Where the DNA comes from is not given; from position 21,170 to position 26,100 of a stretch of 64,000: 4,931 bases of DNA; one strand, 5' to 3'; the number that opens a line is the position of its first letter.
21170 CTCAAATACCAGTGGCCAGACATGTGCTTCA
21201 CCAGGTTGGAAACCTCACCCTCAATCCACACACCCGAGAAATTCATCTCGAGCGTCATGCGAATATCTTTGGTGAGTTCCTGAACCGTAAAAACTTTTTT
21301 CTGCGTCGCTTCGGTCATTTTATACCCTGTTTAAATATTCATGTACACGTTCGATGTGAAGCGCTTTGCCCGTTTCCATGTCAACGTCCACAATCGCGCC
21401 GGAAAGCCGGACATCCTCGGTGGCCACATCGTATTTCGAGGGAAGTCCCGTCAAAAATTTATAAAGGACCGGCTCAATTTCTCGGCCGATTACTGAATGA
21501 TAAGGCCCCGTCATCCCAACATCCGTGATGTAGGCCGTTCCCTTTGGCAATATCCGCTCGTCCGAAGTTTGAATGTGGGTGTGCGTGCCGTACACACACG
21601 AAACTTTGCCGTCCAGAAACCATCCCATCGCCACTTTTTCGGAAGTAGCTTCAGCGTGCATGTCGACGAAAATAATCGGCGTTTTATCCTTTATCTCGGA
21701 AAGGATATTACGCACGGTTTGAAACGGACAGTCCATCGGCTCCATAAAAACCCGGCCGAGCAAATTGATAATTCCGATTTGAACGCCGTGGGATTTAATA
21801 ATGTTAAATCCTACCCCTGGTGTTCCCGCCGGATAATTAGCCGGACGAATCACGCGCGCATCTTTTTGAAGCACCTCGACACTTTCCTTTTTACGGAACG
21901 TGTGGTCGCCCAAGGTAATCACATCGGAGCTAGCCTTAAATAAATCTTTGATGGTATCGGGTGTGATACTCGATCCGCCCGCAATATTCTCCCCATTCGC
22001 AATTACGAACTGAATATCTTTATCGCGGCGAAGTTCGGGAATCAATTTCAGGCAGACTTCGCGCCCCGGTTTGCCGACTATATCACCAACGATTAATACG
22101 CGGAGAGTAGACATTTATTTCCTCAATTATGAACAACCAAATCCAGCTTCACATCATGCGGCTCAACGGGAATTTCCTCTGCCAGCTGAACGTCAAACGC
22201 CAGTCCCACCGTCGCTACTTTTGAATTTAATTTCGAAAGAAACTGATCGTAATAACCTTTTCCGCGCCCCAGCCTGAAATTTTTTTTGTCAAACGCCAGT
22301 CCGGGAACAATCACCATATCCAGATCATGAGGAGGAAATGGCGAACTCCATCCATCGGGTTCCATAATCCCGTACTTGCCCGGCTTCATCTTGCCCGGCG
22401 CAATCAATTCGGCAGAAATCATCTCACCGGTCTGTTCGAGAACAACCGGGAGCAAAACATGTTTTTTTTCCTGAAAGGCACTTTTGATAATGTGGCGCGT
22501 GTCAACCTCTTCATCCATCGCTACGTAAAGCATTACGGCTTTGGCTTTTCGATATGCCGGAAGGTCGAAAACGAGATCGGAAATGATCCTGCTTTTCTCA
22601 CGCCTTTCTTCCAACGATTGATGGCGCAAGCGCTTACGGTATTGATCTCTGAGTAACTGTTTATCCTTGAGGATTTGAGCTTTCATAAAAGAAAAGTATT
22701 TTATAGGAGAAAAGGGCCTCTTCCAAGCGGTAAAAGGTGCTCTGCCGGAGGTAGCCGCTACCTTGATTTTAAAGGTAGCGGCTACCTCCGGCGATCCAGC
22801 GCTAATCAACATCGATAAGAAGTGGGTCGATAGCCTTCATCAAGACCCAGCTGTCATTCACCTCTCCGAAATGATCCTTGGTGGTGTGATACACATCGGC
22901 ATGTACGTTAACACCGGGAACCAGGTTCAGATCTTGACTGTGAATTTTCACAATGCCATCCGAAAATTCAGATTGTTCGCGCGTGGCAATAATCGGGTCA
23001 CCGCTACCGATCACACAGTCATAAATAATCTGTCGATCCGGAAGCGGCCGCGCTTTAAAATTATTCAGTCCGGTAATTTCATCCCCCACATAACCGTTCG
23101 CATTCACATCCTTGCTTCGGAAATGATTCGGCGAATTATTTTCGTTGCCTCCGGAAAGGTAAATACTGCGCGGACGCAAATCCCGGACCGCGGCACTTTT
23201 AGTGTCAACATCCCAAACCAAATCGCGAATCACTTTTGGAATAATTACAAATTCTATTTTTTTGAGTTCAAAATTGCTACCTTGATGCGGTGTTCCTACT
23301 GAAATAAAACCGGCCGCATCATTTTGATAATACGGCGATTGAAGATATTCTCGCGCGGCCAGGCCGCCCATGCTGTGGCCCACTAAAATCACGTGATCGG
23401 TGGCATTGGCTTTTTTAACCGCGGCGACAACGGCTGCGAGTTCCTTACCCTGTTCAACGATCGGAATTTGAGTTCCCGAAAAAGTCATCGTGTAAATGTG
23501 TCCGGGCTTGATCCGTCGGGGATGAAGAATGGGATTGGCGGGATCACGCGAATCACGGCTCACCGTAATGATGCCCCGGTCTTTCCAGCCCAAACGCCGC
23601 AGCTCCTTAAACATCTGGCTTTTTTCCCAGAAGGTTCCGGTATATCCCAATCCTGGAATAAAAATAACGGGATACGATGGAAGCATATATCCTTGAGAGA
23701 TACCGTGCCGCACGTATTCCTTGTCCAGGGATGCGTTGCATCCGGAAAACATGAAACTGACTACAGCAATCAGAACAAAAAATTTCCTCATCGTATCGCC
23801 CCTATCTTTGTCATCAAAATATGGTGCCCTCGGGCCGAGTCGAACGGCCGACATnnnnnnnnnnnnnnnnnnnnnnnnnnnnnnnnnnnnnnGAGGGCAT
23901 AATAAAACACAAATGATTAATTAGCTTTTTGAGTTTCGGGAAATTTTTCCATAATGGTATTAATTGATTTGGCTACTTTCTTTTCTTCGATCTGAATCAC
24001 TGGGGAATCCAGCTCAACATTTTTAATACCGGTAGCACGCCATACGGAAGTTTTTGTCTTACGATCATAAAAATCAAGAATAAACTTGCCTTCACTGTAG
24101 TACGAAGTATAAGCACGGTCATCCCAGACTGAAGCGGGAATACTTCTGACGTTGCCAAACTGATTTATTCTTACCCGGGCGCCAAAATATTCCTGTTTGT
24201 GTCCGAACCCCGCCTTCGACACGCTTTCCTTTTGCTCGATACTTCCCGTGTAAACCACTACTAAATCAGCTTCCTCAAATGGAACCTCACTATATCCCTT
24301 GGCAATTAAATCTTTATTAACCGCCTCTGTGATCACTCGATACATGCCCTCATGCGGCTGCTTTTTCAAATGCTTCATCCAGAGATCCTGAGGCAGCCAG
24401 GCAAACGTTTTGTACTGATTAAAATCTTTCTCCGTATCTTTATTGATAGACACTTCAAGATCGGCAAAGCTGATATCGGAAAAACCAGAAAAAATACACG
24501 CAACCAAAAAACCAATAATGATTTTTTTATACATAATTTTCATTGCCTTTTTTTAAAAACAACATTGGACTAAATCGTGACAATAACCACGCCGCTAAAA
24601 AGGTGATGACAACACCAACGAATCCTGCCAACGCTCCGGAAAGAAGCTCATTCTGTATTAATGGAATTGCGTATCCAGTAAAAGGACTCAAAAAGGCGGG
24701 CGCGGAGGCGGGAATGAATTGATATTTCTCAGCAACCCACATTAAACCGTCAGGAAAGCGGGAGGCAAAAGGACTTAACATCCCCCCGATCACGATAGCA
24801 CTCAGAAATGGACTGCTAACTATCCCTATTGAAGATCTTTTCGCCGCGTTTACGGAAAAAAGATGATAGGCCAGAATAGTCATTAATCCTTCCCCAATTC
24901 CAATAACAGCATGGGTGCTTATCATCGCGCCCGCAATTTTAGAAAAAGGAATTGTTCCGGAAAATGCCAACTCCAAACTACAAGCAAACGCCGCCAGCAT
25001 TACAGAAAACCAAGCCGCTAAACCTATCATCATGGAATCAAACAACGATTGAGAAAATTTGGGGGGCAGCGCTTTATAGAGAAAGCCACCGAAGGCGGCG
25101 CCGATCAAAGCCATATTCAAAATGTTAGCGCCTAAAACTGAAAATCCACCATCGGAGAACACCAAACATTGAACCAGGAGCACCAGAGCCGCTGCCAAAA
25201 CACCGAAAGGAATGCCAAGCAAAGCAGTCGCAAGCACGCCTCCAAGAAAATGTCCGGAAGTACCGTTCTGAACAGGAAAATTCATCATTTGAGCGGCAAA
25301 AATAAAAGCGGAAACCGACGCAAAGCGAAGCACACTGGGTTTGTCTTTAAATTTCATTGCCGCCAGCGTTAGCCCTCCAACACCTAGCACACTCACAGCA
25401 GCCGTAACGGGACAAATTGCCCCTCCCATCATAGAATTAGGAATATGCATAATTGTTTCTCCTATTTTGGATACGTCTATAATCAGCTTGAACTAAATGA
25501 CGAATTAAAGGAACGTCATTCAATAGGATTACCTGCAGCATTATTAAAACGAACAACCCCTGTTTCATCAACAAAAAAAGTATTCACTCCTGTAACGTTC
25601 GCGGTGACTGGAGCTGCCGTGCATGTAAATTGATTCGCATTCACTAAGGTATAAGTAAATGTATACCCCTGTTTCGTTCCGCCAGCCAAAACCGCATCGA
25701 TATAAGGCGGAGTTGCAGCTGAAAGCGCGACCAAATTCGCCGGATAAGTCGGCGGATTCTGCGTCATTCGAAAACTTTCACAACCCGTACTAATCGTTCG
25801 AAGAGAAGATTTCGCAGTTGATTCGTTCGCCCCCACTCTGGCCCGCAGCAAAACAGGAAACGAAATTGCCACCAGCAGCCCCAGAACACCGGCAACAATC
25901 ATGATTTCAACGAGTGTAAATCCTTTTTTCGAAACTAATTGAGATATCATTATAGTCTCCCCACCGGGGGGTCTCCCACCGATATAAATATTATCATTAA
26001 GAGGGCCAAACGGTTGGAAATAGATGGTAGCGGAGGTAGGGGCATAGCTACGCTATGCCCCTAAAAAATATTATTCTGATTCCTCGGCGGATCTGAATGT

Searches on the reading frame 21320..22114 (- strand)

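Call 12: search_protein_families(library=pfam, proteins=[window:21320-22114:-], max_evalue=0.01)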
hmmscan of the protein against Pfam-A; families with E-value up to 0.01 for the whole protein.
window:21320-22114:- (264 aa): 2 families
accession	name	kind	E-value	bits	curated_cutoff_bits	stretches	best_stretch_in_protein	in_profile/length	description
PF13277.11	YmdB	-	4.1e-104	347.8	27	1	7-257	1-253/253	YmdB-like protein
PF00149.33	Metallophos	-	3.7e-10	41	21.5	1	4-181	1-190/191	Calcineurin-like phosphoesterase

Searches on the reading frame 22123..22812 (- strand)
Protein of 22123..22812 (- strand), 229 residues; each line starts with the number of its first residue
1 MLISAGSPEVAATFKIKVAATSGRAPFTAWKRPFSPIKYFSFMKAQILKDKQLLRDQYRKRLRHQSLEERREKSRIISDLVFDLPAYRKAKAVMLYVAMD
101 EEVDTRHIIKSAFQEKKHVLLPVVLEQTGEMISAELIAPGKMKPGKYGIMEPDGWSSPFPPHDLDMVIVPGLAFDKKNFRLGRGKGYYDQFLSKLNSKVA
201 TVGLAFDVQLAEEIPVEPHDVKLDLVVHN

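Call 12: search_protein_families(library=pfam, proteins=[window:22123-22812:-], max_evalue=0.01)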
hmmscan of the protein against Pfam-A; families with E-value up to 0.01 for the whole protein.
window:22123-22812:- (229 aa): 1 family
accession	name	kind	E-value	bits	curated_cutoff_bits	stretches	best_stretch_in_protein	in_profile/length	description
PF01812.26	5-FTHF_cyc-lig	-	1.3e-47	162.5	27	1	51-227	1-184/186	5-formyltetrahydrofolate cyclo-ligase family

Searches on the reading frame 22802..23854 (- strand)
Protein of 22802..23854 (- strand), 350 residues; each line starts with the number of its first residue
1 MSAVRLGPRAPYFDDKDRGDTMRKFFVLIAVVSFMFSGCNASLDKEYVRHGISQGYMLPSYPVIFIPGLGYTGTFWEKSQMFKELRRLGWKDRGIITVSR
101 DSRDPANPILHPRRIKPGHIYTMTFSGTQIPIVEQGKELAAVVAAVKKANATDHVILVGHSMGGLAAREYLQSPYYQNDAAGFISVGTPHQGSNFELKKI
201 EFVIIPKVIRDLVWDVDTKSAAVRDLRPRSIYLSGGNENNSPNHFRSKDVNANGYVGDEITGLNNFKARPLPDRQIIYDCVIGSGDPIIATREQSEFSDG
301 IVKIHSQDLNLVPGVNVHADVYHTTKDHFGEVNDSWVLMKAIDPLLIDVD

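Call 12: search_protein_families(library=pfam, proteins=[window:22802-23854:-], max_evalue=0.01)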
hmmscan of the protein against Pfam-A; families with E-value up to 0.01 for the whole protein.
window:22802-23854:- (350 aa): 8 families
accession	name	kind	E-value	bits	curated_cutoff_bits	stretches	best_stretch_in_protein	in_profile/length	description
PF07819.20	PGAP1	-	6.5e-08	33.1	24.3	1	148-198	86-137/233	PGAP1-like alpha/beta domain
PF12697.13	Abhydrolase_6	-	2.1e-07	32.2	26.3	1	63-188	1-93/217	Alpha/beta hydrolase family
PF06028.17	DUF915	-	4.3e-07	30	22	1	57-179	8-129/255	Alpha/beta hydrolase of unknown function (DUF915)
PF00561.26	Abhydrolase_1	-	1.1e-06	28.9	25.8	1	138-193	54-109/245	alpha/beta hydrolase fold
PF02089.21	Palm_thioest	-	3.1e-06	27.5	26.8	1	138-206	57-120/254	Palmitoyl protein thioesterase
PF12146.15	Hydrolase_4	-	6.7e-06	26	27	1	138-193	61-114/239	Serine aminopeptidase, S33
PF02450.21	LCAT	-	9.9e-06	25.5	21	1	139-194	108-166/392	Lecithin:cholesterol acyltransferase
PF05057.20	DUF676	-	1.6e-05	25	20.3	1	136-200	59-135/217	Putative serine esterase (DUF676)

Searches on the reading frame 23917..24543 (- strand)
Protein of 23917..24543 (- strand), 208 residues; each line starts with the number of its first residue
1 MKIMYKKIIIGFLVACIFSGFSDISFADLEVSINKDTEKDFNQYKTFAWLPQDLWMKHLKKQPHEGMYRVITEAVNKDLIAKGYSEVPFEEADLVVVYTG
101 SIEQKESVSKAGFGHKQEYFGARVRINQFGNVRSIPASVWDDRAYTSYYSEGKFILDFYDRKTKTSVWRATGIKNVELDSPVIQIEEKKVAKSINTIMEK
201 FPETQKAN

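Call 12: search_protein_families(library=pfam, proteins=[window:23917-24543:-], max_evalue=0.01)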
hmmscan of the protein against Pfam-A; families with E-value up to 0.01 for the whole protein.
window:23917-24543:- (208 aa): 1 family
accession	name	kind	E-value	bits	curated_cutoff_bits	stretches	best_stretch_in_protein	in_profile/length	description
PF13590.11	DUF4136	-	5.6e-23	82.5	32.8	1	32-202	2-151/152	Domain of unknown function (DUF4136)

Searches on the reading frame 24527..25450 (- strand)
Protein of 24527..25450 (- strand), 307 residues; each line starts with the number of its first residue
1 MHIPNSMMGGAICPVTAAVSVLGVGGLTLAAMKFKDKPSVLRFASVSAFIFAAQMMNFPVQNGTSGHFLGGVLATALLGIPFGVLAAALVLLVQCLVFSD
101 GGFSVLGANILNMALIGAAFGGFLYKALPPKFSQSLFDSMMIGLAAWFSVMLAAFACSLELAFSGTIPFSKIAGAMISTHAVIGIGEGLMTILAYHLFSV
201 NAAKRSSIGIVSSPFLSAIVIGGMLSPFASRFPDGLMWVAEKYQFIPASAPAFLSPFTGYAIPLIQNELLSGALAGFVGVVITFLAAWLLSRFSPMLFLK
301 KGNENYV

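Call 12: search_protein_families(library=pfam, proteins=[window:24527-25450:-], max_evalue=0.01)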
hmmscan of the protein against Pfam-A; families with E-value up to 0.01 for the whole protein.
window:24527-25450:- (307 aa): 2 families
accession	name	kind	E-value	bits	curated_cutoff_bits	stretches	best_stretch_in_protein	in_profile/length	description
PF01891.21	CbiM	-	2.7e-43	148.6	23.1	1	2-198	1-198/205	Cobalt uptake substrate-specific transmembrane region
PF13190.11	PDGLE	-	1.8e-11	44.2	27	1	215-292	8-98/102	PDGLE domain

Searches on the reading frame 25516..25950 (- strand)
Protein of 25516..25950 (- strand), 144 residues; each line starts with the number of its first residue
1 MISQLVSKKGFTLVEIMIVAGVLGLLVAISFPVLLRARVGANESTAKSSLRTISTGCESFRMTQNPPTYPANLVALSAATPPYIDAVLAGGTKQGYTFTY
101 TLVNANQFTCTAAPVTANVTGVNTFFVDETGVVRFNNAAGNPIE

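Call 12: search_protein_families(library=pfam, proteins=[window:25516-25950:-], max_evalue=0.01)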
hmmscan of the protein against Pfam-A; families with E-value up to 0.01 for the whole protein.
window:25516-25950:- (144 aa): 2 families
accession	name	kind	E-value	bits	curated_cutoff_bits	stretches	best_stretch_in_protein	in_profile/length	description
PF07963.17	N_methyl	-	1.3e-05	25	21.2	1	8-30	4-26/27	Prokaryotic N-terminal methylation motif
PF16732.10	ComP_DUS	-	0.002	19.4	27.3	1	41-118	10-78/87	Type IV minor pilin ComP, DNA uptake sequence receptor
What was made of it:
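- Checked: Pilin: The downstream 144-aa ORF at 25516..25950 carries a prepilin N-methylation motif (E 1.3e-5, call 12).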
